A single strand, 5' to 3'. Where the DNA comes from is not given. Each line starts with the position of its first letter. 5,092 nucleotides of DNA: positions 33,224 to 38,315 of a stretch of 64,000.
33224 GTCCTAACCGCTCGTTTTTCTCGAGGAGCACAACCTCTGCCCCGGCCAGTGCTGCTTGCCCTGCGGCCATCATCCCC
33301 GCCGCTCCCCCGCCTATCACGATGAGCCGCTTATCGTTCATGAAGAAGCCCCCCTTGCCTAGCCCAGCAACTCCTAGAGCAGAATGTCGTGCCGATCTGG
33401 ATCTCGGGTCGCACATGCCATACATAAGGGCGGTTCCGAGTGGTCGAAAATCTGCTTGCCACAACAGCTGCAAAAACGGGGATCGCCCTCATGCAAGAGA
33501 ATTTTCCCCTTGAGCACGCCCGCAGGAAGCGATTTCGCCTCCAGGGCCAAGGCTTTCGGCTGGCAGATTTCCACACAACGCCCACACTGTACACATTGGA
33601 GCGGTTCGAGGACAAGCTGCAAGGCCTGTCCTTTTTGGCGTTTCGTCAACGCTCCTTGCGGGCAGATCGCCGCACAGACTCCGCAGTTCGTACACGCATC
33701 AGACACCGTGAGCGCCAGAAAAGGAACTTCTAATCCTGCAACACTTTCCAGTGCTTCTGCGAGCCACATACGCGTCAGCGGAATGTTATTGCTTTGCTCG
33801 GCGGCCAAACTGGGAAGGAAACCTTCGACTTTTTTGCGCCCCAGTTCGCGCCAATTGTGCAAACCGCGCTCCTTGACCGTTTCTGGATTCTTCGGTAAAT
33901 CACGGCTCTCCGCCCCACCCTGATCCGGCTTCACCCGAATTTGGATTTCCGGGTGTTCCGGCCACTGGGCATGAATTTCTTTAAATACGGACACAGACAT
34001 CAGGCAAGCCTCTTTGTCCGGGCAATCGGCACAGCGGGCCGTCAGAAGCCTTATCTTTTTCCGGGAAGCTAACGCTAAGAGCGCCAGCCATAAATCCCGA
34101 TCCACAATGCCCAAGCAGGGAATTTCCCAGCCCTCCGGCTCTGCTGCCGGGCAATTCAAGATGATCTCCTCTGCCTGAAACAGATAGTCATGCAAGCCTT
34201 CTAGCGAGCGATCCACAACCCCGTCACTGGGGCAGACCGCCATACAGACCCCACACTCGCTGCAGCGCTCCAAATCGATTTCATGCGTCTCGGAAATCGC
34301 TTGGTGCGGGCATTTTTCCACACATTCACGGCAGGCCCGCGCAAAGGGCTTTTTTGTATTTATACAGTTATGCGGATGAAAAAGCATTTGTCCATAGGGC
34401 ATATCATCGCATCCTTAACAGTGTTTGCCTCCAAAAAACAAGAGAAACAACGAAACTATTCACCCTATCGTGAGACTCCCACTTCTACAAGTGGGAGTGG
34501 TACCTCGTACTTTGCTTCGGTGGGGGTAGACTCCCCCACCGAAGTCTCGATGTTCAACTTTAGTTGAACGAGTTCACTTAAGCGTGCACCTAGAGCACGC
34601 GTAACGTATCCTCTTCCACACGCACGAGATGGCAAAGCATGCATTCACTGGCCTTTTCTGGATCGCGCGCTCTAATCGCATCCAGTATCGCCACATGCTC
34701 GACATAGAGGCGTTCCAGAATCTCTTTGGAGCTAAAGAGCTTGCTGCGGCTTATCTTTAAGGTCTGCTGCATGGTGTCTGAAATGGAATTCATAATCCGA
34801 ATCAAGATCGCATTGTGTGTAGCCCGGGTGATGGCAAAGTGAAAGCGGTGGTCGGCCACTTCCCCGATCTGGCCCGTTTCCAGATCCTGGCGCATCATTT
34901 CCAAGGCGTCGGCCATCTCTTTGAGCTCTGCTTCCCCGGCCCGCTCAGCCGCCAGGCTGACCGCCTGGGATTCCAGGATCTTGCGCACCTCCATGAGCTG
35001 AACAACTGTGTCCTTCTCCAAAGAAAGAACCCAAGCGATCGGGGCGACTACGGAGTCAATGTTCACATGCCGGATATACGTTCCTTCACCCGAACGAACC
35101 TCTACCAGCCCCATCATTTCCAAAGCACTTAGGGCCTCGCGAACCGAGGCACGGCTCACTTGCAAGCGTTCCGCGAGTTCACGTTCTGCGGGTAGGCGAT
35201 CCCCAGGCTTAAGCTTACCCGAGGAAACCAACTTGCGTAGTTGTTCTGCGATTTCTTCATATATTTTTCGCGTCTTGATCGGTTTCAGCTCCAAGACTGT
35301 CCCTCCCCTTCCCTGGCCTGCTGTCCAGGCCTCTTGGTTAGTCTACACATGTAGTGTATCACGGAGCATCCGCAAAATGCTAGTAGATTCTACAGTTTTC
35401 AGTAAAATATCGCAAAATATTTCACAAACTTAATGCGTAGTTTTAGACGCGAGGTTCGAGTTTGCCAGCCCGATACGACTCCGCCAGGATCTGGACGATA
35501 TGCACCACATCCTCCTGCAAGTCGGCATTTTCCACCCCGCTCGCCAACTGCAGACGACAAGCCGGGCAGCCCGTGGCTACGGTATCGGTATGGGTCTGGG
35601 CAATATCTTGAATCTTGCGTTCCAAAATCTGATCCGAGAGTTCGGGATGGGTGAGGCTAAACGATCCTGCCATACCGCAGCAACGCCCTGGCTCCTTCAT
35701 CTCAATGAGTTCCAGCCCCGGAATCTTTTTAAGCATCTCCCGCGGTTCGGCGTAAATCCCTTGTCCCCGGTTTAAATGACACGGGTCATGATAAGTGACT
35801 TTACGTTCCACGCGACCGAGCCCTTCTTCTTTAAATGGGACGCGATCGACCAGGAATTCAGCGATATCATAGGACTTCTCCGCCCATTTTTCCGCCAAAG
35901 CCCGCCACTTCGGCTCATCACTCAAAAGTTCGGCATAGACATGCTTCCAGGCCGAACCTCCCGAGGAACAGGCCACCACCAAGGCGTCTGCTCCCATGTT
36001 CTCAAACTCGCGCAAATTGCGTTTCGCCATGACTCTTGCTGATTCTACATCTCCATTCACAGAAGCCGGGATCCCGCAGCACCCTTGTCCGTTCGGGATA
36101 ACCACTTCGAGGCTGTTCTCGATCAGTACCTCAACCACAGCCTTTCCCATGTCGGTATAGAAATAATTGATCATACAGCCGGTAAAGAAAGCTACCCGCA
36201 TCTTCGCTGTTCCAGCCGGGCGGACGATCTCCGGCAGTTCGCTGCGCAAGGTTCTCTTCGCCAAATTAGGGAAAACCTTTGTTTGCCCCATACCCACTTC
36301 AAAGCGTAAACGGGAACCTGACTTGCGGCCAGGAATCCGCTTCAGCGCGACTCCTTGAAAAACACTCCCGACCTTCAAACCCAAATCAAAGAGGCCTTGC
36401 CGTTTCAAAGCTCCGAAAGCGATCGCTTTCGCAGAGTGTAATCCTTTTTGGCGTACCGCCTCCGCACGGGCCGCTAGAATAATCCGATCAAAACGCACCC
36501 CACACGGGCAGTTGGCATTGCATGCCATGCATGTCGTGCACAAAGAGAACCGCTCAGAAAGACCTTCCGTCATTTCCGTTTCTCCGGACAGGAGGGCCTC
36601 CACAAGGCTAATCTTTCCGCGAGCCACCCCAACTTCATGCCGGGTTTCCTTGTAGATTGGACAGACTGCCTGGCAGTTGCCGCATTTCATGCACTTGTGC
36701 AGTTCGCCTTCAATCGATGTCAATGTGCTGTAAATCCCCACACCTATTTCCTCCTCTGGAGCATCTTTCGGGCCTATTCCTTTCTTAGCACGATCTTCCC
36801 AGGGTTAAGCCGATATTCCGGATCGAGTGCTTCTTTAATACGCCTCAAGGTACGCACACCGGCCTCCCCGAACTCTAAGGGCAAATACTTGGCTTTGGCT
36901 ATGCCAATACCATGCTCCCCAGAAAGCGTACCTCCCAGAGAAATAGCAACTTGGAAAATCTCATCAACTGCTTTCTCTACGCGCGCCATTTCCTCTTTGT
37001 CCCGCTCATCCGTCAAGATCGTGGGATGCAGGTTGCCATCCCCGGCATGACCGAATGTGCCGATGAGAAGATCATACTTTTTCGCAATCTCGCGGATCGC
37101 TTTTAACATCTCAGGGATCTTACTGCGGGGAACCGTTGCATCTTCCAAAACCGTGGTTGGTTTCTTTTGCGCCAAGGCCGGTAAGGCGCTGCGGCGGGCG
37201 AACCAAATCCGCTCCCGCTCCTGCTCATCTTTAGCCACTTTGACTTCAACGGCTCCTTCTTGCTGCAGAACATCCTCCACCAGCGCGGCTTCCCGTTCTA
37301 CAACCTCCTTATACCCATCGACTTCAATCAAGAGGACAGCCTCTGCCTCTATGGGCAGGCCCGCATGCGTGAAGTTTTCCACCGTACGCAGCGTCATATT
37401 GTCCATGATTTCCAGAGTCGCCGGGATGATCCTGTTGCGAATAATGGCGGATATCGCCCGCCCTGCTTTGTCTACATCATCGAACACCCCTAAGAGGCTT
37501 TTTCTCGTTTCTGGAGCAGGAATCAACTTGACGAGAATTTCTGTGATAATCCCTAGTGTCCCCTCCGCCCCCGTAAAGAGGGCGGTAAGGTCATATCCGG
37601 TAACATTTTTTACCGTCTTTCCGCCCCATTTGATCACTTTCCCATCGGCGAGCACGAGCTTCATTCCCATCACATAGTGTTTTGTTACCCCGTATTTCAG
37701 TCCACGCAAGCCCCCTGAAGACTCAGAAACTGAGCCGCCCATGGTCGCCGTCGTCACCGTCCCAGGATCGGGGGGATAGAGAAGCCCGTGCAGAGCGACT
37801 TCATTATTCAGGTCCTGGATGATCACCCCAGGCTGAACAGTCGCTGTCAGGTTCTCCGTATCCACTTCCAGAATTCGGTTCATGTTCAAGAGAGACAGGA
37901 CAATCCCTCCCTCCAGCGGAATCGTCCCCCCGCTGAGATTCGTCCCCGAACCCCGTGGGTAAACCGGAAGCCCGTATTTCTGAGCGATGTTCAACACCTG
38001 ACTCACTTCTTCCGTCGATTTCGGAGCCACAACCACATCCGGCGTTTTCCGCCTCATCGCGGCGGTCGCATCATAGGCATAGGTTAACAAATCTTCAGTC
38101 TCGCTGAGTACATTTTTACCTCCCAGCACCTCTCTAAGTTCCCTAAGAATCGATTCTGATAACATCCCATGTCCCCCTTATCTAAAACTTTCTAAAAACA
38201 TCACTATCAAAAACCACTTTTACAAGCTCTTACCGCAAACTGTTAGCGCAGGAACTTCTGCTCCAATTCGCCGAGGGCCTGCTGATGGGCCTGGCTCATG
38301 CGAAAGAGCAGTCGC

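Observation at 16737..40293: Four co-oriented copies of a ~120-nt three-hairpin intergenic element that I cannot assign to a known family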

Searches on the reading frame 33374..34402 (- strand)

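Call 15: search_protein_families(library=ncbifam, proteins=[window:33374-34402:-])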
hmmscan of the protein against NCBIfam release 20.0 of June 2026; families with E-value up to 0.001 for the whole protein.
window:33374-34402:- (342 aa): 61 families (the best 25 are shown)
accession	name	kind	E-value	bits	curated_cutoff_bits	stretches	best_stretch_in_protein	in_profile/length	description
NF058577.1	FdxA_fam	equivalog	2e-14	53.5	65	2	230-282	2-50/52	4Fe-4S ferredoxin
TIGR02700.1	flavo_MJ0208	hypoth_equivalog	5.1e-14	52.1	251.35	2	21-63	150-195/234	dihydromethanopterin reductase (acceptor)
TIGR01971.1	NuoI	subfamily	9e-12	44.7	113.05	1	233-288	40-101/121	NADH-quinone oxidoreductase, chain I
TIGR04041.1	activase_YjjW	hypoth_equivalog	1.9e-11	43.9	250.2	2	235-284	41-86/276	YjjW family glycine radical enzyme activase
NF040684.1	PorD_Arch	equivalog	5.6e-11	42.4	120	2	23-62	36-79/85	pyruvate synthase subunit PorD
TIGR00402.1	napF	equivalog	7.5e-11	42.2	102.2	2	234-285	34-84/149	ferredoxin-type protein NapF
TIGR04105.1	FeFe_hydrog_B1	subfamily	7.8e-11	41.3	450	2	21-64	110-161/462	monomeric [FeFe] hydrogenase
TIGR02163.1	napH_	subfamily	8.9e-11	41.8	213.05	1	232-288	198-254/255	NapH/MauN family ferredoxin-type protein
TIGR02179.1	PorD_KorD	subfamily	1.4e-10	41.1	60.05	2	234-288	24-75/78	2-oxoacid:acceptor oxidoreductase, delta subunit, pyruvate/2-ketoisovalerate family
NF043069.1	T4HPD_activ_SAM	equivalog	2.6e-10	40.1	425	1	233-287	49-99/299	trans-4-hydroxy-L-proline dehydratase activase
NF038196.1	ferrodoxin_EFR1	subfamily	3.6e-10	40.3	75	1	230-290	179-234/242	EFR1 family ferrodoxin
NF043039.1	HgcAB_like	equivalog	3.7e-10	39.9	285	1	233-285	298-349/350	HgcAB-like fusion protein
NF041891.1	hdrA_Methbact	equivalog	3.8e-10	38.6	1300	1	222-289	558-622/762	ferredoxin:CoB-CoM heterodisulfide reductase subunit HdrA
NF042909.1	FMH_DH_FwdF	exception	9.7e-10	38.1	375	1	232-315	222-300/336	tungsten-dependent formylmethanofuran dehydrogenase subunit FwdF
TIGR03287.1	methan_mark_16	hypoth_equivalog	1e-09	37.3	363.95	2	9-60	300-345/391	methanogenesis marker 16 metalloprotein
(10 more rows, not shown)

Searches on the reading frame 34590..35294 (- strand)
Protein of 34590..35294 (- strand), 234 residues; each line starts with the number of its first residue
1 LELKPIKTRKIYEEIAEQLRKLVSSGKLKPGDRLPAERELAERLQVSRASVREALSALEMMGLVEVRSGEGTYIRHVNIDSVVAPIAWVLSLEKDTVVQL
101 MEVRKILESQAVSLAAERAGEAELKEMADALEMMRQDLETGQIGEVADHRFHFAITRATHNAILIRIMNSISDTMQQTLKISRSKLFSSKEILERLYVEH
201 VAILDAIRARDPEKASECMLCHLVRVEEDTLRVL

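Call 15: search_protein_families(library=ncbifam, proteins=[window:34590-35294:-])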
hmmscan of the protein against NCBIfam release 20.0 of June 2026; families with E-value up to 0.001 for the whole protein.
window:34590-35294:- (234 aa): 32 families (the best 25 are shown)
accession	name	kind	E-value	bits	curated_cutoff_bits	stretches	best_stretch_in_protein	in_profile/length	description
NF007741.0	PRK10421.1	equivalog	1.9e-50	171.7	311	1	7-228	4-231/262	transcriptional regulator LldR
NF003011.0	PRK03837.1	subfamily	5.2e-44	150.7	260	1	3-228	6-231/241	transcriptional regulator NanR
NF007001.0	PRK09464.1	equivalog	1.4e-40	139.5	330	1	2-230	2-232/254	pyruvate dehydrogenase complex transcriptional repressor PdhR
NF007442.0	PRK09990.1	equivalog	2.5e-34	118.9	301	1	7-227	7-232/256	transcriptional regulator GlcC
NF007588.0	PRK10225.1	equivalog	1.1e-29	103.6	442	1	8-229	7-230/257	Uxu operon transcriptional regulator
NF008571.0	PRK11523.1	equivalog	1.3e-23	83.7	396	1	6-224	4-219/258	transcriptional regulator ExuR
TIGR03338.1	phnR_burk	equivalog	9.1e-20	71.2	271.5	1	15-225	16-208/212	phosphonate utilization associated transcriptional regulator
TIGR02325.1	C_P_lyase_phnF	equivalog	3.1e-17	62.9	156.8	1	11-82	9-80/238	phosphonate metabolism transcriptional regulator PhnF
NF052290.2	MocR_like_YczR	exception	3.1e-17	62.4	487.4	1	8-101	17-108/458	MocR-like transcription factor YczR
NF052282.1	PLP_TF_PdxR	equivalog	5.3e-17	62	320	1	11-81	2-72/448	MocR-like pyridoxine biosynthesis transcription factor PdxR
NF052286.1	ecto_TF_EhuR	exception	3.4e-16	58.8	480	1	8-134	9-132/458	MocR-like ectoine utilization transcription factor EhuR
TIGR02018.2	his_ut_repres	equivalog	6.5e-15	55.1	220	1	12-87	1-76/226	histidine utilization transcriptional repressor HutC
NF007292.0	PRK09764.1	equivalog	1.2e-13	50.8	281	1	9-79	4-74/240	GntR family transcriptional regulator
TIGR02404.1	trehalos_R_Bsub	equivalog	1.1e-12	48.1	211.95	1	12-136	2-126/233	trehalose operon repressor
NF052281.1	rhizopine_MocR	equivalog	1.6e-12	46.8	650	1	8-81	16-89/479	rhizopine catabolism transcriptional regulator MocR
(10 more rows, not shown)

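Call 18: find_encoding_contigs(protein=window:34590-35294:-, flank=2500, max_places=10)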
Protein window:34590-35294:- (234 aa): 11 contigs read that carry it; 6 places shown.
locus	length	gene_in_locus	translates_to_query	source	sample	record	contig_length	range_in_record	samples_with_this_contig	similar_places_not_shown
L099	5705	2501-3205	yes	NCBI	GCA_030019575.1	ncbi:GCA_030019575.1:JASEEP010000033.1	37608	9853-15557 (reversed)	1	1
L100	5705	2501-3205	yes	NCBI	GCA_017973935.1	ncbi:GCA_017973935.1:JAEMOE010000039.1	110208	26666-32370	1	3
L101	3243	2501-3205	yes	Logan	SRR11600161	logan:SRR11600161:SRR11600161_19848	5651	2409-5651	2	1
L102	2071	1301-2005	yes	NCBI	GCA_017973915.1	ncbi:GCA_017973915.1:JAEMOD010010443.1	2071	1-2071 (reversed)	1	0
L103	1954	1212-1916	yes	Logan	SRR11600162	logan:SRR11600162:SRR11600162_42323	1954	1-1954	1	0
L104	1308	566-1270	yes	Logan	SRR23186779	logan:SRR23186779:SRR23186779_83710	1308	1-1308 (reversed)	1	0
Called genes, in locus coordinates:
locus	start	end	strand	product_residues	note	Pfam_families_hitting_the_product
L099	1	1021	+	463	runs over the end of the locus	PF01565:FAD_binding_4, PF02913:FAD-oxidase_C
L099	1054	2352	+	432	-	PF13183:Fer4_8, PF13534:Fer4_17 (weak), PF12838:Fer4_7 (weak), PF02754:CCG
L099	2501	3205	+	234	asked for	PF00392:GntR, PF01978:TrmB (faint), PF01325:Fe_dep_repress (faint), PF08279:HTH_11 (faint), PF07729:FCD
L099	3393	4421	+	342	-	PF12837:Fer4_6 (faint), PF14697:Fer4_21 (faint), PF00037:Fer4 (faint), PF12797:Fer4_2 (faint), PF25160:LdpA_Fe-S-bd (weak), PF12838:Fer4_7, PF13187:Fer4_9, PF13237:Fer4_10, +1 more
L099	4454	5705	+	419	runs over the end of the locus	PF00070:Pyr_redox (faint), PF00890:FAD_binding_2 (weak), PF01134:GIDA (weak), PF01266:DAO (faint), PF03486:HI0933_like, PF07992:Pyr_redox_2 (faint), PF12831:FAD_oxidored, PF22780:HI0933_like_1st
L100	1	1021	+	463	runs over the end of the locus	PF01565:FAD_binding_4, PF02913:FAD-oxidase_C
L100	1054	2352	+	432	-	PF13183:Fer4_8, PF13534:Fer4_17 (weak), PF12838:Fer4_7 (weak), PF02754:CCG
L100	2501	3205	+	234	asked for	PF00392:GntR, PF01978:TrmB (faint), PF01325:Fe_dep_repress (faint), PF08279:HTH_11 (faint), PF07729:FCD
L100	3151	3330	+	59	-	-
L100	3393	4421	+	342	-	PF12837:Fer4_6 (faint), PF14697:Fer4_21 (faint), PF00037:Fer4 (faint), PF12797:Fer4_2 (faint), PF25160:LdpA_Fe-S-bd (weak), PF12838:Fer4_7, PF13187:Fer4_9, PF13237:Fer4_10, +1 more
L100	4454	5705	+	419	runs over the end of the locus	PF00070:Pyr_redox (faint), PF00890:FAD_binding_2 (weak), PF01134:GIDA (faint), PF01266:DAO (faint), PF03486:HI0933_like, PF07992:Pyr_redox_2 (faint), PF12831:FAD_oxidored, PF22780:HI0933_like_1st, +1 more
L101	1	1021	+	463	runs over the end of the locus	PF01565:FAD_binding_4, PF02913:FAD-oxidase_C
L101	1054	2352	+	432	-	PF13183:Fer4_8, PF13534:Fer4_17 (weak), PF12838:Fer4_7 (weak), PF02754:CCG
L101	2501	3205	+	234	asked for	PF00392:GntR, PF01978:TrmB (faint), PF01325:Fe_dep_repress (faint), PF08279:HTH_11 (faint), PF07729:FCD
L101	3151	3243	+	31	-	?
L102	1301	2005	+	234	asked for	PF00392:GntR, PF01978:TrmB (faint), PF01325:Fe_dep_repress (faint), PF08279:HTH_11 (faint), PF07729:FCD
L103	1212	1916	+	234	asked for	PF00392:GntR, PF01978:TrmB (faint), PF01325:Fe_dep_repress (faint), PF08279:HTH_11 (faint), PF07729:FCD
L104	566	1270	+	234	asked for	PF00392:GntR, PF01978:TrmB (faint), PF01325:Fe_dep_repress (faint), PF08279:HTH_11 (faint), PF07729:FCD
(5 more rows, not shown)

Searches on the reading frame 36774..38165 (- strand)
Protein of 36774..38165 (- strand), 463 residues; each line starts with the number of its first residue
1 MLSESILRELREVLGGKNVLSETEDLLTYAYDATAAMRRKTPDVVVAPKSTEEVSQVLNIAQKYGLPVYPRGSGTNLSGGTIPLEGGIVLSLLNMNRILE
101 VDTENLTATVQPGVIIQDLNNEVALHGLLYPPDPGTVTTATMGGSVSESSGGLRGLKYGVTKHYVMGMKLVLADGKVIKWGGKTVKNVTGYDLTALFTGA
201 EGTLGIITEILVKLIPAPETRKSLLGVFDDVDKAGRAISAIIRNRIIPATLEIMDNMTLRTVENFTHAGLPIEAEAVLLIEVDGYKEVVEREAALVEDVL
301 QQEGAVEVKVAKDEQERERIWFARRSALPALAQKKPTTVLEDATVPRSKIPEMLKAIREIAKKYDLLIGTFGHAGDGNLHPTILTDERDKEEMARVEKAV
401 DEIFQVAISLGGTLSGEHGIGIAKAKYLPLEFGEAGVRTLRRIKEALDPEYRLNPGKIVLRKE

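Call 40: find_encoding_contigs(protein=window:36774-38165:-, flank=10000, max_places=10)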
Protein window:36774-38165:- (463 aa): 11 contigs read that carry it; 6 places shown.
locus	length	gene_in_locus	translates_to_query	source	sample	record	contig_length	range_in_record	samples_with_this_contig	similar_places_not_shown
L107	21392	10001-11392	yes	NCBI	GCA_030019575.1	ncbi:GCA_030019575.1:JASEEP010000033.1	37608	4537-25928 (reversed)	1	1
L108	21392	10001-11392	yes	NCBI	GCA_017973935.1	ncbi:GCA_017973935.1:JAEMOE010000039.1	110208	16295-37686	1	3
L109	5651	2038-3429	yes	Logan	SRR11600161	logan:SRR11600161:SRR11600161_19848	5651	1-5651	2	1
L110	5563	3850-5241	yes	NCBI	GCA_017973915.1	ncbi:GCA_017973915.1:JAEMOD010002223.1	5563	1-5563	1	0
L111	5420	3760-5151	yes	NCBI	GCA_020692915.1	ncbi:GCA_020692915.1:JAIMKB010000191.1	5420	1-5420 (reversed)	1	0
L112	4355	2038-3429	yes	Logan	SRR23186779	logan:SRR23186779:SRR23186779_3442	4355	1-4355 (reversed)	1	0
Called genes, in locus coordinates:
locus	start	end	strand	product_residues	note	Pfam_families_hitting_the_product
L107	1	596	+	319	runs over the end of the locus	PF22570:LiaF-TM (weak), PF18917:LiaI-LiaF-like_TM1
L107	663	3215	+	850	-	PF01368:DHH (weak), PF02272:DHHA1 (weak), PF00571:CBS, PF01743:PolyA_pol, PF12627:PolyA_pol_RNAbd (weak)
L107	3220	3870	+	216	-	PF02163:Peptidase_M50 (weak)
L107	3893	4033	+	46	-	-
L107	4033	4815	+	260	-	PF02616:SMC_ScpA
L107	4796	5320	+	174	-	PF04079:SMC_ScpB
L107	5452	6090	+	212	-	PF11167:DUF2953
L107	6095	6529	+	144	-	PF09579:Spore_YtfJ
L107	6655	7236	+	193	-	PF07670:Gate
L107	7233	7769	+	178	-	PF07670:Gate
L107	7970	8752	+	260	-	PF22421:SYY_C-terminal (weak), PF01479:S4, PF00849:PseudoU_synth_2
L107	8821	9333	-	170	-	-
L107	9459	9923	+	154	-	-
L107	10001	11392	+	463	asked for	PF01565:FAD_binding_4, PF02913:FAD-oxidase_C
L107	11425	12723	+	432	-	PF13183:Fer4_8, PF13534:Fer4_17 (weak), PF12838:Fer4_7 (weak), PF02754:CCG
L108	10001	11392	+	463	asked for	PF01565:FAD_binding_4, PF02913:FAD-oxidase_C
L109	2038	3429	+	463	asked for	PF01565:FAD_binding_4, PF02913:FAD-oxidase_C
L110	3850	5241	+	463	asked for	PF01565:FAD_binding_4, PF02913:FAD-oxidase_C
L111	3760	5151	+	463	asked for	PF01565:FAD_binding_4, PF02913:FAD-oxidase_C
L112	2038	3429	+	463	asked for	PF01565:FAD_binding_4, PF02913:FAD-oxidase_C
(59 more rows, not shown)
